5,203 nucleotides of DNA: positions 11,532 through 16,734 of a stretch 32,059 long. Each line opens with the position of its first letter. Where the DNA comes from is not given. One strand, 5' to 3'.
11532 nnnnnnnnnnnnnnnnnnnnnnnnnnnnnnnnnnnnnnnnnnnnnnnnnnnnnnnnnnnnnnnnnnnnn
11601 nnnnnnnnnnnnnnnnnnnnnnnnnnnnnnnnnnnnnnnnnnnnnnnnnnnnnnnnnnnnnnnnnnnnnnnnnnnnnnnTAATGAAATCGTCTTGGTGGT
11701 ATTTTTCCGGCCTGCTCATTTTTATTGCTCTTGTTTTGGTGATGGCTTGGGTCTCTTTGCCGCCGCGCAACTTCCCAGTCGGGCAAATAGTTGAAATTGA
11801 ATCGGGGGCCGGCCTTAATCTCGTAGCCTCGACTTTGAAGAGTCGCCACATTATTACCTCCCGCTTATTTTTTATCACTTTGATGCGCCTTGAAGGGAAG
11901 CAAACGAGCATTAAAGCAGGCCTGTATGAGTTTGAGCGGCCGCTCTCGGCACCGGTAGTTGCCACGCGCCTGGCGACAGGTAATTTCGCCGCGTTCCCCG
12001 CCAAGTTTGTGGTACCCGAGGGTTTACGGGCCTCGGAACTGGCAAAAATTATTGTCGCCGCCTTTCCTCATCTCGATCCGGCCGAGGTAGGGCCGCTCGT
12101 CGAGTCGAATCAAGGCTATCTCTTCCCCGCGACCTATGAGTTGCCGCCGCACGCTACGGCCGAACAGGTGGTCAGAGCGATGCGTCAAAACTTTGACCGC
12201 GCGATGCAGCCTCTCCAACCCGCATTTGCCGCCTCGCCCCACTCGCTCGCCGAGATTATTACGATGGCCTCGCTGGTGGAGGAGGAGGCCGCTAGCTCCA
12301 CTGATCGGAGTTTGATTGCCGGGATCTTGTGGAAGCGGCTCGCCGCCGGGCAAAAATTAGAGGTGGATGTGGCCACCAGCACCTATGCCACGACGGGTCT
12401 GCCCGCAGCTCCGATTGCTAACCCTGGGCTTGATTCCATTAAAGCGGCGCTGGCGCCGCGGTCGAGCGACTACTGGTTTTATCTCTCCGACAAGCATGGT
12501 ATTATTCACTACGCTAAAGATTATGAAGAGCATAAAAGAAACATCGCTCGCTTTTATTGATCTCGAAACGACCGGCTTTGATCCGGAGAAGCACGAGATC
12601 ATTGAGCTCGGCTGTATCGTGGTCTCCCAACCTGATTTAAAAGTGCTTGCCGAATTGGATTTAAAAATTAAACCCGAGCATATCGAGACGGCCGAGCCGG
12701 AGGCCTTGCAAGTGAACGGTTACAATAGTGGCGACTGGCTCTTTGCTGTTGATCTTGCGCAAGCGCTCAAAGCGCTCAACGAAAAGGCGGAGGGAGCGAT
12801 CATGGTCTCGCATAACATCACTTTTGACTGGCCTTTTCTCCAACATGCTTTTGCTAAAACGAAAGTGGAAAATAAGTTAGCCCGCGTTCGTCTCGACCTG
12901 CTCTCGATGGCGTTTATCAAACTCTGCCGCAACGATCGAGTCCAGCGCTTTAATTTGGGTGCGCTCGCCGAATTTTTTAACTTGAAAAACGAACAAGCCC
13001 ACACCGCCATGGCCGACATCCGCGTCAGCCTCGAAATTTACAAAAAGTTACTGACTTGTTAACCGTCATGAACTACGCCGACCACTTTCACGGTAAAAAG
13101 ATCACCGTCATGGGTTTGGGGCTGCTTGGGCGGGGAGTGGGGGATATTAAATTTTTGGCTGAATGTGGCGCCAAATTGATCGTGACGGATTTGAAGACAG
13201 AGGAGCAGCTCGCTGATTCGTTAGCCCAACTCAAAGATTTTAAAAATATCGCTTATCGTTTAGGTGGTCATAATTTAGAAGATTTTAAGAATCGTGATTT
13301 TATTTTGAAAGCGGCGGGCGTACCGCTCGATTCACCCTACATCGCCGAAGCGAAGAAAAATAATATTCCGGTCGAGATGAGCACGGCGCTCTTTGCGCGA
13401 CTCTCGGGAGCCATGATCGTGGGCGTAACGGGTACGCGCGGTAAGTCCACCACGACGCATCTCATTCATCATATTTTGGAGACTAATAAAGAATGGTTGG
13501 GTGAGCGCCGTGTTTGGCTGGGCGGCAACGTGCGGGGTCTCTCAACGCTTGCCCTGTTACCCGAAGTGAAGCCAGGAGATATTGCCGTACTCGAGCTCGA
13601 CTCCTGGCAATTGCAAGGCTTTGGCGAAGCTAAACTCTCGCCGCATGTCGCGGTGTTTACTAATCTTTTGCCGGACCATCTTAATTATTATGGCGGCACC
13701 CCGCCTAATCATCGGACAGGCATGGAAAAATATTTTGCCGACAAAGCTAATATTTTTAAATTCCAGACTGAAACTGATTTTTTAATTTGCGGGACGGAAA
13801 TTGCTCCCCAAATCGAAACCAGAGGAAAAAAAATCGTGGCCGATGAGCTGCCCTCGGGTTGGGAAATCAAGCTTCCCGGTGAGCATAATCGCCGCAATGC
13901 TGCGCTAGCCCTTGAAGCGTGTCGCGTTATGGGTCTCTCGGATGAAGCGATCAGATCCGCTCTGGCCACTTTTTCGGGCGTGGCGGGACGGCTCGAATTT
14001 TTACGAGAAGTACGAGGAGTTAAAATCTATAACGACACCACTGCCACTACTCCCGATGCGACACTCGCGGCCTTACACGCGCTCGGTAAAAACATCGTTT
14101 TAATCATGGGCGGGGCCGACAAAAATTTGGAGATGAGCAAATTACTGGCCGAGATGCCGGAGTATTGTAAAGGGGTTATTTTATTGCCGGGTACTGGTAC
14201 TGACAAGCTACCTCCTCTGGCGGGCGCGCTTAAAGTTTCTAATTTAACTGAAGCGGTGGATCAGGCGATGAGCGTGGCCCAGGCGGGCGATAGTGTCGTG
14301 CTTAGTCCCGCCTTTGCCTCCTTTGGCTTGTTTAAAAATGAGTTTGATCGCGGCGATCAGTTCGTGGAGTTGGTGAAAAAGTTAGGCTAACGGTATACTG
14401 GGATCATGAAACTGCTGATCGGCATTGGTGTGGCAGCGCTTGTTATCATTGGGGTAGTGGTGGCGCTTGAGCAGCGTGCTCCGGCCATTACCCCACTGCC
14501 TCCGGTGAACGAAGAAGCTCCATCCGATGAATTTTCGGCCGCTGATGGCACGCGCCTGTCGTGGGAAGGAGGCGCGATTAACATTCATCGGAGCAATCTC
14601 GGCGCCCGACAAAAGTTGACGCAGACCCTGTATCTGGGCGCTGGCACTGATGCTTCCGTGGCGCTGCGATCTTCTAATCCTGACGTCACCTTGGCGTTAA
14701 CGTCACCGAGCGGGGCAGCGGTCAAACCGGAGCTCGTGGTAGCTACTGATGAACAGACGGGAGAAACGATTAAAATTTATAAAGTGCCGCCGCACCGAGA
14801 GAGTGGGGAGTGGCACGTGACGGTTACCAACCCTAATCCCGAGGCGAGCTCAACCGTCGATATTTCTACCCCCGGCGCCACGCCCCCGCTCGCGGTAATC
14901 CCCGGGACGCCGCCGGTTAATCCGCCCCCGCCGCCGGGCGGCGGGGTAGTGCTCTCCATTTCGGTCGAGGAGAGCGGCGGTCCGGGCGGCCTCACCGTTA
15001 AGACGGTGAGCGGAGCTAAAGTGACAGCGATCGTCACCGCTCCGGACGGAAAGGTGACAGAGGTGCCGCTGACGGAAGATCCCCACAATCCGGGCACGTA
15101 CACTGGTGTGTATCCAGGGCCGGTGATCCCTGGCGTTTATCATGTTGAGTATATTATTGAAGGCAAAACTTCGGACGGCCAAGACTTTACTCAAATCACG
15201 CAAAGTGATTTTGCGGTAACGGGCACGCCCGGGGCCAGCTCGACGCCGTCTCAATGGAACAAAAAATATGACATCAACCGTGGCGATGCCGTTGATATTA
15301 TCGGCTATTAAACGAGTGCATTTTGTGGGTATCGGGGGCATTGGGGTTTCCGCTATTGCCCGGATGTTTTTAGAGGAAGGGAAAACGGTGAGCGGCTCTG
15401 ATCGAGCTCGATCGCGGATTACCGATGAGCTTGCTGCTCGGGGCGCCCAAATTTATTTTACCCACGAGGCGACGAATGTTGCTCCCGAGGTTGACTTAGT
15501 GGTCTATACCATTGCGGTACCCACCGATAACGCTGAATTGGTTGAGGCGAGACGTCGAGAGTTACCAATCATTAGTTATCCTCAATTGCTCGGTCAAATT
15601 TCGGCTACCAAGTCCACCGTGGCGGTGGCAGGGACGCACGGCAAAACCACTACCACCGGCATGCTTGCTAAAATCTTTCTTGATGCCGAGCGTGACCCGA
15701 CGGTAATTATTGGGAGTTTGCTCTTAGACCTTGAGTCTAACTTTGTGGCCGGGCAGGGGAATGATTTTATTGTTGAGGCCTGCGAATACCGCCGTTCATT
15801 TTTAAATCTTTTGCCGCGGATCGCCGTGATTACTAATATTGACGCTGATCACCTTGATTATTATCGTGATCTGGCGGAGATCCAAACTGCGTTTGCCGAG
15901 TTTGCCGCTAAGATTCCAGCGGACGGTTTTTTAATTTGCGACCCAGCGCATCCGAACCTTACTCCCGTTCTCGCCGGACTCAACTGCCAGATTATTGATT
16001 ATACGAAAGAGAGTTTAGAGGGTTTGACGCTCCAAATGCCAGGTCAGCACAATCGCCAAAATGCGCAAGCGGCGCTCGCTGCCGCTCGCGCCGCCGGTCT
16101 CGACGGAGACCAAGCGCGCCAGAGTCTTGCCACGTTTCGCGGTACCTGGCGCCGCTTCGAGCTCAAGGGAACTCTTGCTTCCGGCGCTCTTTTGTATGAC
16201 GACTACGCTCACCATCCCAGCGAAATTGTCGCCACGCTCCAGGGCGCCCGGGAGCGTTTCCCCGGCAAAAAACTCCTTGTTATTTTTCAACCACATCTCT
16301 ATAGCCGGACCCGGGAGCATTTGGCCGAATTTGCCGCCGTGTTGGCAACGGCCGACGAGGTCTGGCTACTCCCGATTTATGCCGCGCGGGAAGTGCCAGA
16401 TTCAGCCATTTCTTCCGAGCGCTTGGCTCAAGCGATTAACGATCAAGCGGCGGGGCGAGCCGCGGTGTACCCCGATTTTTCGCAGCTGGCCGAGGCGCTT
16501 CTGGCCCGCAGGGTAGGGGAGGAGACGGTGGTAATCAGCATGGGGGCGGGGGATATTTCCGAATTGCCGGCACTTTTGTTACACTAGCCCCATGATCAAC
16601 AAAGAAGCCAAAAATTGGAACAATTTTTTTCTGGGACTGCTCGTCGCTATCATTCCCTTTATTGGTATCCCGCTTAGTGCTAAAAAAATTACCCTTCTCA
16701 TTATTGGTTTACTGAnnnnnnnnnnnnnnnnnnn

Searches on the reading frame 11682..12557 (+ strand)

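Call 7: search_protein_families(library=pfam, proteins=[window:11682-12557:+], max_evalue=0.001)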
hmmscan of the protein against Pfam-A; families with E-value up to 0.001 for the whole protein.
window:11682-12557:+ (292 aa): 1 family
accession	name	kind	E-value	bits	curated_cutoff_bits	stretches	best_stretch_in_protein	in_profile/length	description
PF02618.21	YceG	-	3.5e-57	194.4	32.4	1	37-289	1-274/275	YceG-like family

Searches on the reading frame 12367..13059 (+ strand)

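Call 7: search_protein_families(library=pfam, proteins=[window:12367-13059:+], max_evalue=0.001)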
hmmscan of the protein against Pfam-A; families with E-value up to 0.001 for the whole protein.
window:12367-13059:+ (231 aa): 2 families
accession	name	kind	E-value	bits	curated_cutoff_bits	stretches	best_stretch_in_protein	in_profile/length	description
PF00929.31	RNase_T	-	3.7e-23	83.3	24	1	63-225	2-164/164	Exonuclease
PF13482.12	RNase_H_2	-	1.8e-08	35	22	1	62-211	1-120/165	RNase_H superfamily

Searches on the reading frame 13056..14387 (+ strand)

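Call 7: search_protein_families(library=pfam, proteins=[window:13056-14387:+], max_evalue=0.001)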
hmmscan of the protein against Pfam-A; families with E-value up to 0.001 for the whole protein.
window:13056-14387:+ (444 aa): 3 families
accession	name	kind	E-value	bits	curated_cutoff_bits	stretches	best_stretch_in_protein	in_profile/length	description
PF08245.18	Mur_ligase_M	-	1.5e-18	67.9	24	1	124-246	1-122/200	Mur ligase middle domain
PF02875.26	Mur_ligase_C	-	8.3e-13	49.7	28.4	1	311-419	1-126/127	Mur ligase, glutamate ligase domain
PF21799.2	MurD-like_N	-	1.6e-09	38.4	27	1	14-106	1-86/88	Mur ligase MurD-like, N-terminal domain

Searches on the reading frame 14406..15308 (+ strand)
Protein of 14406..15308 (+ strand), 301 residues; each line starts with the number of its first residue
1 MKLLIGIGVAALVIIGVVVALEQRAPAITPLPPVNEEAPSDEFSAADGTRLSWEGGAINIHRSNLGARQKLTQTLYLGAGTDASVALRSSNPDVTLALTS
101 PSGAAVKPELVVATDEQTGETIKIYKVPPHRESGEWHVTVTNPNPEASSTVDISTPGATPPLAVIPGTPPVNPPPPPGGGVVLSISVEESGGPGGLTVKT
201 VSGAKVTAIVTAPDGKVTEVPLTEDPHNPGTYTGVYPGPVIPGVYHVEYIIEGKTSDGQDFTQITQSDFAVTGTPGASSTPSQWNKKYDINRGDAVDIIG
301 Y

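Call 7: search_protein_families(library=pfam, proteins=[window:14406-15308:+], max_evalue=0.001)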
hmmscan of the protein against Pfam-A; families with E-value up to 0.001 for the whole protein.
window:14406-15308:+ (301 aa): 0 families

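Call 30: search_protein_families(library=pfam, proteins=[window:14406-15308:+], max_evalue=1)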
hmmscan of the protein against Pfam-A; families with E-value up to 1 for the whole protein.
window:14406-15308:+ (301 aa): 4 families
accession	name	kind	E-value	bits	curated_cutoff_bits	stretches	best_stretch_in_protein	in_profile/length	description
PF01835.25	MG2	-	0.024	15.5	32.8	0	91-149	33-90/96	MG2 domain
PF02922.24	CBM_48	-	0.037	14.8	22.4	0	105-145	22-59/83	Carbohydrate-binding module 48 (Isoamylase N-terminal domain)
PF01483.27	P_proprotein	-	0.084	13.4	21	1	92-149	16-77/86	Proprotein convertase P-domain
PF04151.21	PPC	-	0.11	13.9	25.9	0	76-141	8-69/70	Bacterial pre-peptidase C-terminal domain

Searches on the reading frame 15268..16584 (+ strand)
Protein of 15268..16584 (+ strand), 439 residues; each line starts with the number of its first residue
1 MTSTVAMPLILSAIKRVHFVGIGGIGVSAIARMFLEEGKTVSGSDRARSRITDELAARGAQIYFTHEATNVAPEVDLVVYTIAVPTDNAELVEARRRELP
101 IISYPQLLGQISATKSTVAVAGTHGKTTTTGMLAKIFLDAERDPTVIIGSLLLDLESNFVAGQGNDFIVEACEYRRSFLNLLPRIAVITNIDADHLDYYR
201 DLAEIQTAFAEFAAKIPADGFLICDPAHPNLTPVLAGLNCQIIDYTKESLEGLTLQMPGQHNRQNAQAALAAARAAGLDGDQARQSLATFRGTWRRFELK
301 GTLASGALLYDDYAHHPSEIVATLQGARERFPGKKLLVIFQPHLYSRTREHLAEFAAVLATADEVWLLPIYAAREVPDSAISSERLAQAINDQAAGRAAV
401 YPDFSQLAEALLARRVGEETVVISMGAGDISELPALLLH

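Call 7: search_protein_families(library=pfam, proteins=[window:15268-16584:+], max_evalue=0.001)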
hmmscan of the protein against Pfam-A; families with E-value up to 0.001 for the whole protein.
window:15268-16584:+ (439 aa): 3 families
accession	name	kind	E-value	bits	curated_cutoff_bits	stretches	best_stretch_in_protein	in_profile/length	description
PF01225.30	Mur_ligase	-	2.9e-26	92.1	21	1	17-114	2-93/95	Mur ligase family, catalytic domain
PF02875.26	Mur_ligase_C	-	5.3e-21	76.2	28.4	1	295-428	1-127/127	Mur ligase, glutamate ligase domain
PF08245.18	Mur_ligase_M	-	2.9e-19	70.3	24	1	120-248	1-148/200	Mur ligase middle domain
